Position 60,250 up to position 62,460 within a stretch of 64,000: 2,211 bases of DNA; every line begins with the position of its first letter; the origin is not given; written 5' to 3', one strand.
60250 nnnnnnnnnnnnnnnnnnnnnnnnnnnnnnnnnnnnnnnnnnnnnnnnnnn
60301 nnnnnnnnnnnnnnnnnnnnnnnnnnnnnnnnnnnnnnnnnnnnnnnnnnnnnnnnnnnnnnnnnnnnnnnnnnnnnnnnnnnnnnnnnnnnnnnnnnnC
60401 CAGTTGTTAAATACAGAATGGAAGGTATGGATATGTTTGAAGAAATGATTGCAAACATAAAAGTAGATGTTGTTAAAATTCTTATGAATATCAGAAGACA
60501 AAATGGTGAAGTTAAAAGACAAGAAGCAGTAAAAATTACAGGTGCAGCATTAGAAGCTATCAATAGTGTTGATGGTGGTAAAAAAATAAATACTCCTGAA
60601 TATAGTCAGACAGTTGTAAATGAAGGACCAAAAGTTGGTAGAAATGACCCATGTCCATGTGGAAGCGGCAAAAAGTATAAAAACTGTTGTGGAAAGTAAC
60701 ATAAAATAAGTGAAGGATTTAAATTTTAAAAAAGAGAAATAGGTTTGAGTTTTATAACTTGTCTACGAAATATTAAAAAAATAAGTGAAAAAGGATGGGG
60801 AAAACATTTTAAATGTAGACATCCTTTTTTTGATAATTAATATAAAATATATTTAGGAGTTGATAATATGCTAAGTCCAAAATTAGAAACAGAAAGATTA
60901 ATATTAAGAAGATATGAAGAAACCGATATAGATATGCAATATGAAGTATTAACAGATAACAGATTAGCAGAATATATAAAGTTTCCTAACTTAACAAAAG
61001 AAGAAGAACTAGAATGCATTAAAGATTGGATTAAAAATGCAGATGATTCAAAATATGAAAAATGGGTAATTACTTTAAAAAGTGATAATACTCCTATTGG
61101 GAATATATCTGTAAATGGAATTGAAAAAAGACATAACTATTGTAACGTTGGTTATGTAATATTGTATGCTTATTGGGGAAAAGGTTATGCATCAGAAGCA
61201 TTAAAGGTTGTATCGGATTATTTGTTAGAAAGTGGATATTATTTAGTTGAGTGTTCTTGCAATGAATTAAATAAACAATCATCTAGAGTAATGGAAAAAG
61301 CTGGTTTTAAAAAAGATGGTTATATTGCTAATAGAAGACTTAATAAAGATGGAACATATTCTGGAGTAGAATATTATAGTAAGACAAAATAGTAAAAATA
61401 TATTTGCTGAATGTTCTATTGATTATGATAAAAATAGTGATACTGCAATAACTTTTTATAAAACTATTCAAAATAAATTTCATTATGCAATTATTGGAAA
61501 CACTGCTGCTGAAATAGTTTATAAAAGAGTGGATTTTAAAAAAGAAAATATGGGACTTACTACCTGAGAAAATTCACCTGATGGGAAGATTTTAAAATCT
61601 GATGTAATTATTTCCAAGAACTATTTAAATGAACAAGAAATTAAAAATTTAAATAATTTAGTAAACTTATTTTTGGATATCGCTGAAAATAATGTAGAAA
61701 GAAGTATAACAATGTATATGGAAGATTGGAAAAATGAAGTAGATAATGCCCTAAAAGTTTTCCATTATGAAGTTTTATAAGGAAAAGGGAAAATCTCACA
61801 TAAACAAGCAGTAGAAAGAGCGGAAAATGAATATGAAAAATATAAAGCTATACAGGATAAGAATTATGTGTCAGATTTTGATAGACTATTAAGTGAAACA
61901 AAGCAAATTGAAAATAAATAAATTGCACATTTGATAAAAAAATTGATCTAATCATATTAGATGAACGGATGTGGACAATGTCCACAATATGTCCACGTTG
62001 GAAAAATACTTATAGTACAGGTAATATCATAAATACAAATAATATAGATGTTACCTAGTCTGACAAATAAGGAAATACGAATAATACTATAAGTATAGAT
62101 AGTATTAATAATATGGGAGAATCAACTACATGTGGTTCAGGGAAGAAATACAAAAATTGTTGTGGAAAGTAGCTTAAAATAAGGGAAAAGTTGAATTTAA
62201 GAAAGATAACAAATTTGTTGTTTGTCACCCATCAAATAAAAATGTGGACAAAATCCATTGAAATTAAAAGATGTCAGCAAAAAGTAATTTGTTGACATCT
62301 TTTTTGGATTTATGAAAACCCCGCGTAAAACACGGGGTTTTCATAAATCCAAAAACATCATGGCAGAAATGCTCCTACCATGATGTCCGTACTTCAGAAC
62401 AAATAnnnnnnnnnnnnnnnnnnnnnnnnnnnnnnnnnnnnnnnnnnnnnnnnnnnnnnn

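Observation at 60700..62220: Insertion hotspot after secA: GNAT gene and RhuM pseudogene are followed by a second, degenerate copy of the secA 3' end and flank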

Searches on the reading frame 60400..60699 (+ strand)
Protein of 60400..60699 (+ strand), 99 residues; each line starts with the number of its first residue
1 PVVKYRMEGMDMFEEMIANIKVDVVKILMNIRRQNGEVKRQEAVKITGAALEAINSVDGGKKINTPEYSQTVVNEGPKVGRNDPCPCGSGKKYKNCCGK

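Call 6: search_protein_families(library=pfam, proteins=[window:60400-60699:+], max_evalue=0.01)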
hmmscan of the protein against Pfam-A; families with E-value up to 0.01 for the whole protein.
window:60400-60699:+ (99 aa): 2 families
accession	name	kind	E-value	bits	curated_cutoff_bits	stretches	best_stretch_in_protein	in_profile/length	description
PF02810.21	SEC-C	-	1.4e-10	41.2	20.4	1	81-99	1-19/19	SEC-C motif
PF07516.18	SecA_SW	-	2e-06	28.5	26.7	1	1-31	169-199/200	SecA Wing and Scaffold domain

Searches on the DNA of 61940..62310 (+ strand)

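Call 73: search_dna_similar(query=window:61940-62310:+, collection=phages, mode=distant, max_rows=10)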
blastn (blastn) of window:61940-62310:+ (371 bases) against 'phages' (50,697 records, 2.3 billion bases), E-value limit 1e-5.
No match.
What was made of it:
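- Tried and rejected: A known phage carrying this attP: no blastn match in 50,697 phage records (call 73).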

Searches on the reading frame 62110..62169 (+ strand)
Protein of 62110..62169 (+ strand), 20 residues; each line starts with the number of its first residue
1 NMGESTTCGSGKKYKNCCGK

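Call 13: search_protein_families(library=pfam, proteins=[window:62110-62169:+], max_evalue=0.1)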
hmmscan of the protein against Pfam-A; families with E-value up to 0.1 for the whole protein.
seq(20 aa): 1 family
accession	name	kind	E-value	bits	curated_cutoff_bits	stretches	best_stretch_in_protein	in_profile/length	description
PF02810.21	SEC-C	-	4.5e-06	26.9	20.4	1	8-20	7-19/19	SEC-C motif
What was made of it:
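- The 20-aa peptide alone matches PF02810 (call 13).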
